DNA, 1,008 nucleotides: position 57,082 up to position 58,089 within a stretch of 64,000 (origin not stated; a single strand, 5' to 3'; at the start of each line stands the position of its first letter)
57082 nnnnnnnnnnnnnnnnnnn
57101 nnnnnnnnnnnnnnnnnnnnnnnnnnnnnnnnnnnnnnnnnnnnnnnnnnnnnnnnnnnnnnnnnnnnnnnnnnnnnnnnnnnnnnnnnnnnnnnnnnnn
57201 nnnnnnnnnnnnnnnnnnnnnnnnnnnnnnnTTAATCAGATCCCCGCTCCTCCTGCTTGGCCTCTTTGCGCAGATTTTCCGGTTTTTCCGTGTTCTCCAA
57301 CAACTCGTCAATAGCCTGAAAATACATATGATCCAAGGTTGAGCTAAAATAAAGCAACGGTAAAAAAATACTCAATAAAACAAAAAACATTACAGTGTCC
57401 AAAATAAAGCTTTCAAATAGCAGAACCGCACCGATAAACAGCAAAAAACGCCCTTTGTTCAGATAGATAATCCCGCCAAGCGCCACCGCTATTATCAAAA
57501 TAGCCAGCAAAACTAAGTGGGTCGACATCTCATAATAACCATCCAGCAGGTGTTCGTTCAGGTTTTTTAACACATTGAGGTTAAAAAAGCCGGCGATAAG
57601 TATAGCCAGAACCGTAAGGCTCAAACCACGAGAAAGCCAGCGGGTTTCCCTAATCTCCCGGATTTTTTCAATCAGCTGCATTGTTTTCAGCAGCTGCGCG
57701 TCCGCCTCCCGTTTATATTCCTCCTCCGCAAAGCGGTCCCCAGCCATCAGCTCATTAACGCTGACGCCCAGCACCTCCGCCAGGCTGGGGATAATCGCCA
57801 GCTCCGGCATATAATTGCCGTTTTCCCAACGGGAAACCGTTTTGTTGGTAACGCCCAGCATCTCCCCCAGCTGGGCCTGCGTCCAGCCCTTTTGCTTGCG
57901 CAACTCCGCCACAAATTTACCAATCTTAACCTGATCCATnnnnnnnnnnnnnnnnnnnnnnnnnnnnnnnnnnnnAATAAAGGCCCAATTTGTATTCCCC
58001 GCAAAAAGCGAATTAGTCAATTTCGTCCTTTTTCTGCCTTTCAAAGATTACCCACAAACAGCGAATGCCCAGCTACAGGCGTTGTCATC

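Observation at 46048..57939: Ten-gene efflux operon with SEVEN tandem FtsX/MacB-type permease paralogs behind a single ATPase, adaptor and membrane-bound regulator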

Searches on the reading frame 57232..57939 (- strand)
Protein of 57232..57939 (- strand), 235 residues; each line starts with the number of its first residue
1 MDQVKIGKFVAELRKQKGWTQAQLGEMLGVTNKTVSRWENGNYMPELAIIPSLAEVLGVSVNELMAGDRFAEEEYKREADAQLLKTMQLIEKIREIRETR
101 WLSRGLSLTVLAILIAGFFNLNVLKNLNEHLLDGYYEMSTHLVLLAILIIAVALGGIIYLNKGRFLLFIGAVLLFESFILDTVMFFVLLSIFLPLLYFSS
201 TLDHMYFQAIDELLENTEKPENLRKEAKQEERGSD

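Call 3: search_protein_families(library=pfam, proteins=[window:57232-57939:-], max_evalue=0.01)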
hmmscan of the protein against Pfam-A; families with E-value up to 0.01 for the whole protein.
window:57232-57939:- (235 aa): 11 families
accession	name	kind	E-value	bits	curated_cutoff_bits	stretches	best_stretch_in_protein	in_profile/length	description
PF01381.28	HTH_3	-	8.8e-17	61.3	23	1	11-64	2-55/55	Helix-turn-helix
PF13560.12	HTH_31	-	1.1e-13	51.7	27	1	7-64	3-61/64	Helix-turn-helix domain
PF12844.13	HTH_19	-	2.6e-12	46.9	30.2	1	7-67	1-61/64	Helix-turn-helix domain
PF13384.12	HTH_23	-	4.4e-05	23.6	24.6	1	11-38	11-37/50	Homeodomain-like domain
PF13744.12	HTH_37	-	0.00012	22.2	27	1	4-42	17-55/80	Helix-turn-helix domain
PF13443.12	HTH_26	-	0.00014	22.5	22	1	12-65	4-58/63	Cro/C1-type HTH DNA-binding domain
PF07022.19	Phage_CI_repr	-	0.00017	22.3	22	1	21-68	15-61/65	Bacteriophage CI repressor helix-turn-helix domain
PF15731.11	MqsA_antitoxin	-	0.0002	21.9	30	1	7-51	71-115/131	Antitoxin component of bacterial toxin-antitoxin system, MqsA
PF04545.22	Sigma70_r4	-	0.00056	19.8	24.1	1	12-39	14-41/50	Sigma-70, region 4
PF22495.2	HTH_92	-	0.0046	16.7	27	1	12-46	2-36/45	RsaL-like HTH domain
PF13518.12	HTH_28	-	0.0058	17.1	25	0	14-40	8-34/52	Helix-turn-helix domain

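Call 38: search_protein_families(library=ncbifam, proteins=[window:57232-57939:-], max_evalue=0.001)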
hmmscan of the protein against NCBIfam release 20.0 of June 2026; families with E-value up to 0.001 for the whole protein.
window:57232-57939:- (235 aa): 15 families
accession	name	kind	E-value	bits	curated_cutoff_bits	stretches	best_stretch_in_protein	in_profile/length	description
NF041951.1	phage_RstR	subfamily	9.4e-14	51.6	80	1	6-93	3-88/108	RstR family transcriptional repressor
TIGR03070.1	couple_hipB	subfamily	1.6e-11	43.9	71.65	1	5-59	2-56/58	type II toxin-antitoxin system Y4mF family antitoxin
TIGR03830.1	CxxCG_CxxCG_HTH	subfamily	1.4e-09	37.8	61.8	1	6-48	66-108/127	type II TA system antitoxin MqsA family protein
NF047948.1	male_kill_WMK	equivalog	5.7e-09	35.8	300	1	4-99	4-97/300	WO male-killing family protein Wmk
NF007257.0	PRK09706.1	subfamily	7.8e-09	35.4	101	1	1-71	1-71/135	transcriptional repressor DicA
NF052239.1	antitox_spr1629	equivalog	8.9e-08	31.6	335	1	6-79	3-77/377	spr1629 family repressor/antitoxin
TIGR00270.2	TIGR00270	equivalog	8.2e-07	29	110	1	9-71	79-141/159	multiprotein bridging factor aMBF1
NF007408.0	PRK09943.1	equivalog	9.8e-07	28.5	211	1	3-92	5-88/185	HTH-type transcriptional regulator PuuR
NF003162.0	PRK04140.1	equivalog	5.2e-06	25.7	263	1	7-93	128-214/317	transcriptional regulator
NF040522.1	VC1465_fam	subfamily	1.7e-05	24.8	70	1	13-43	4-34/111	VC1465 family Xer recombination activation factor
NF007271.0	PRK09726.1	equivalog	0.00021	21.2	79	1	12-60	19-67/88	type II toxin-antitoxin system antitoxin HipB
NF041575.1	antitoxPezA_Strep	equivalog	0.00027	20.9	290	1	6-70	2-66/158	type II toxin-antitoxin system antitoxin PezA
NF006015.0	PRK08154.1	subfamily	0.0004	19.6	204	0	5-78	30-103/314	anaerobic benzoate catabolism transcriptional regulator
TIGR02937.1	sigma70-ECF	superfamily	0.00073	19.2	42.9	0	10-39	125-154/165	sigma-70 family RNA polymerase sigma factor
NF047542.1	telomere_Tap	equivalog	0.00089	18.1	600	0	12-48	24-60/695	telomere-associated protein Tap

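Call 40: search_solved_structures(query=window:57232-57939:-, max_evalue=0.01)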
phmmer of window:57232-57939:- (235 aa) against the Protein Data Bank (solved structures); distinct sequences matched with E-value up to 0.01: 29.
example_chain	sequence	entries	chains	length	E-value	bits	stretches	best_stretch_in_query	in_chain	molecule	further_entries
8tac_A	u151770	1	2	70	1.1e-08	38.2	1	4-60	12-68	DBP48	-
8bny_A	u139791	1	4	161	5.6e-05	26.1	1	2-91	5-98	Immunity repressor protein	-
1per_L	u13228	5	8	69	6e-05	26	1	10-68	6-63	PROTEIN (434 REPRESSOR) | 434 REPRESSOR | REPRESSOR PROTEIN CI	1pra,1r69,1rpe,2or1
1r63_A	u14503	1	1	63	8.2e-05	25.5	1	10-67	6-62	REPRESSOR PROTEIN FROM BACTERIOPHAGE 434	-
1adr_A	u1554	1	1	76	0.00021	24.2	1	6-69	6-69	P22 C2 REPRESSOR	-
3ivp_A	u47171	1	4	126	0.00027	23.8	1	6-66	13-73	Putative transposon-related DNA-binding protein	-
2r63_A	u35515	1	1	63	0.0003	23.7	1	14-67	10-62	REPRESSOR PROTEIN FROM BACTERIOPHAGE 434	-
2r1j_L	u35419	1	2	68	0.00037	23.4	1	6-68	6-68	Repressor protein C2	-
1sq8_A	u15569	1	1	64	0.00043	23.2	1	7-67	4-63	dh434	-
3jxb_C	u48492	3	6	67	0.00044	23.1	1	7-68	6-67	Repressor protein C2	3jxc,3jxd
9sf2_A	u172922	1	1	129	0.00052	22.9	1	9-78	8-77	Transcriptional regulator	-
9k3w_A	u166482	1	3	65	0.00053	22.9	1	11-65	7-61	Transcriptional regulator, PbsX family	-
2p5t_A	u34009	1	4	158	0.00054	22.8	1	6-85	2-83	Putative transcriptional regulator PezA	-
1b0n_A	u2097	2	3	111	0.00057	22.8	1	6-85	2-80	PROTEIN (SINR PROTEIN) | HTH-TYPE TRANSCRIPTIONAL REGULATOR SINR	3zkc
4z5h_A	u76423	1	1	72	0.00076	22.4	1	10-45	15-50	Antitoxin HipB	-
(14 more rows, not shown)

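Call 86: find_homologous_proteins(query=A2, max_evalue=0.00001)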
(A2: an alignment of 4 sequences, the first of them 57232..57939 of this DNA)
Query A2 (4 sequences) (235 aa, profile of the alignment): 1382 proteins with E <= 0.00001 among 8000 candidates; the best 120 are listed.
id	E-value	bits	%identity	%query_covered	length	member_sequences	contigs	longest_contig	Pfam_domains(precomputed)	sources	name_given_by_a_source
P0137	2.4e-110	386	47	93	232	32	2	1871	PF12844.14,PF01381.29,PF13560.13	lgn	-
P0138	1.5e-108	380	100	100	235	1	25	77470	PF12844.14,PF01381.29,PF13560.13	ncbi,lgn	-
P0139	5.3e-104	365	47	94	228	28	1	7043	PF12844.14,PF01381.29,PF13560.13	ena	-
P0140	1.2e-101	357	68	51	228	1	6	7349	PF12844.14,PF01381.29,PF13560.13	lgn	-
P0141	3.2e-100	353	68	51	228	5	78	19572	PF12844.14,PF01381.29,PF13560.13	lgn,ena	-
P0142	1.8e-97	344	52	99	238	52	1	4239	PF08279.19,PF12844.14,PF13384.13,PF01381.29,PF13560.13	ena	-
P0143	2.1e-93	330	70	95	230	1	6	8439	PF12844.14,PF01381.29,PF13560.13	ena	-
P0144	4.7e-93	329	69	95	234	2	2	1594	PF12844.14,PF13384.13,PF01381.29,PF13560.13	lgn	-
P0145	4.5e-92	326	69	95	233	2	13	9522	PF12844.14,PF01381.29,PF13560.13,PF13443.13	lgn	-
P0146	7.8e-91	322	61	100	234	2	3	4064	PF12844.14,PF01381.29,PF13560.13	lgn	-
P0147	1.6e-90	321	58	100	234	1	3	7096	PF12844.14,PF13384.13,PF01381.29,PF13560.13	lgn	-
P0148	3.8e-77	277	46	93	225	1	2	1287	PF12844.14,PF01381.29,PF13560.13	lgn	-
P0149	3.1e-76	274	47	93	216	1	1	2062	PF13744.13,PF12844.14,PF01381.29,PF13560.13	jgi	-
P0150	6.4e-76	273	47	93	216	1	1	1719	PF13744.13,PF12844.14,PF01381.29,PF13560.13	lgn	-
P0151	4.2e-71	258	67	69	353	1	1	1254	PF12844.14,PF02687.28,PF01381.29,PF13560.13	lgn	-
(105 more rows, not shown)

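Call 87: find_encoding_contigs(protein=P0138, flank=10000, max_places=8)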
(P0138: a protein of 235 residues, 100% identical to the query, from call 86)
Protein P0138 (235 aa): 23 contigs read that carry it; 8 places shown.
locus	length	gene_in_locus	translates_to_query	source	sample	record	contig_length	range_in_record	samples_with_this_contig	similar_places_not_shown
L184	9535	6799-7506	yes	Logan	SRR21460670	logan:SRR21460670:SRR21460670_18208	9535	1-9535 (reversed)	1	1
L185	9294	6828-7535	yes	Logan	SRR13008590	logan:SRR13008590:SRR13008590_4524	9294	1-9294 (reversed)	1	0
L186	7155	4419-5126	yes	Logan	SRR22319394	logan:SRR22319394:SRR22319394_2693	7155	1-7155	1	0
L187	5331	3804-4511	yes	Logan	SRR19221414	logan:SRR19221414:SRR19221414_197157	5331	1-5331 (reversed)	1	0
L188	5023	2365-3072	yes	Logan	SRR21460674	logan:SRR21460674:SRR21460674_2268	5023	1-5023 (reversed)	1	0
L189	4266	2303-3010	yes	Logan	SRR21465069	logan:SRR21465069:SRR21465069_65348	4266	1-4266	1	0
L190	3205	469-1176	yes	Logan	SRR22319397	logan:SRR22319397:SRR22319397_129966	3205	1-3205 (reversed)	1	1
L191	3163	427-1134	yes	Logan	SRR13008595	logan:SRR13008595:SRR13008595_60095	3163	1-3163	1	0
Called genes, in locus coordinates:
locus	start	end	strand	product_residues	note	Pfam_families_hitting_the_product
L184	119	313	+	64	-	PF02597:ThiS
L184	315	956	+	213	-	PF00899:ThiF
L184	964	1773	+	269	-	PF05690:ThiG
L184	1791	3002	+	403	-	PF04055:Radical_SAM, PF06968:BATS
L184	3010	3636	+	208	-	PF02581:TMP-TENI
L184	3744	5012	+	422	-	PF02646:RmuC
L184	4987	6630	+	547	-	PF01522:Polysacc_deac_1, PF13290:CHB_HEX_C_1, PF13287:Fn3_assoc, PF00395:SLH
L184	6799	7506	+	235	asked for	PF12844:HTH_19, PF13560:HTH_31, PF01381:HTH_3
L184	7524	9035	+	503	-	PF25997:BSH_YhbJ (faint), PF25917:BSH_RND, PF25919:BSH_CusB (faint), PF00364:Biotin_lipoyl (weak), PF25917:BSH_RND, PF25973:BSH_CzcB, PF25984:BSH_YknX, PF25990:Beta-barrel_YknX, +1 more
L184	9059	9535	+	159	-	?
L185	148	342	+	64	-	PF02597:ThiS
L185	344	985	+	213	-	PF00899:ThiF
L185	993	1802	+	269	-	PF05690:ThiG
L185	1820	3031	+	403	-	PF04055:Radical_SAM, PF06968:BATS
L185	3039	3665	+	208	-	PF02581:TMP-TENI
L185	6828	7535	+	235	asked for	PF12844:HTH_19, PF13560:HTH_31, PF01381:HTH_3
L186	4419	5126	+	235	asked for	PF12844:HTH_19, PF13560:HTH_31, PF01381:HTH_3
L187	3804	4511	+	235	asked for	PF12844:HTH_19, PF13560:HTH_31, PF01381:HTH_3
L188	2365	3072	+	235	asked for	PF12844:HTH_19, PF13560:HTH_31, PF01381:HTH_3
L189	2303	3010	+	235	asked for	PF12844:HTH_19, PF13560:HTH_31, PF01381:HTH_3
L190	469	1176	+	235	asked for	PF12844:HTH_19, PF13560:HTH_31, PF01381:HTH_3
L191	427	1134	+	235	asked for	PF12844:HTH_19, PF13560:HTH_31, PF01381:HTH_3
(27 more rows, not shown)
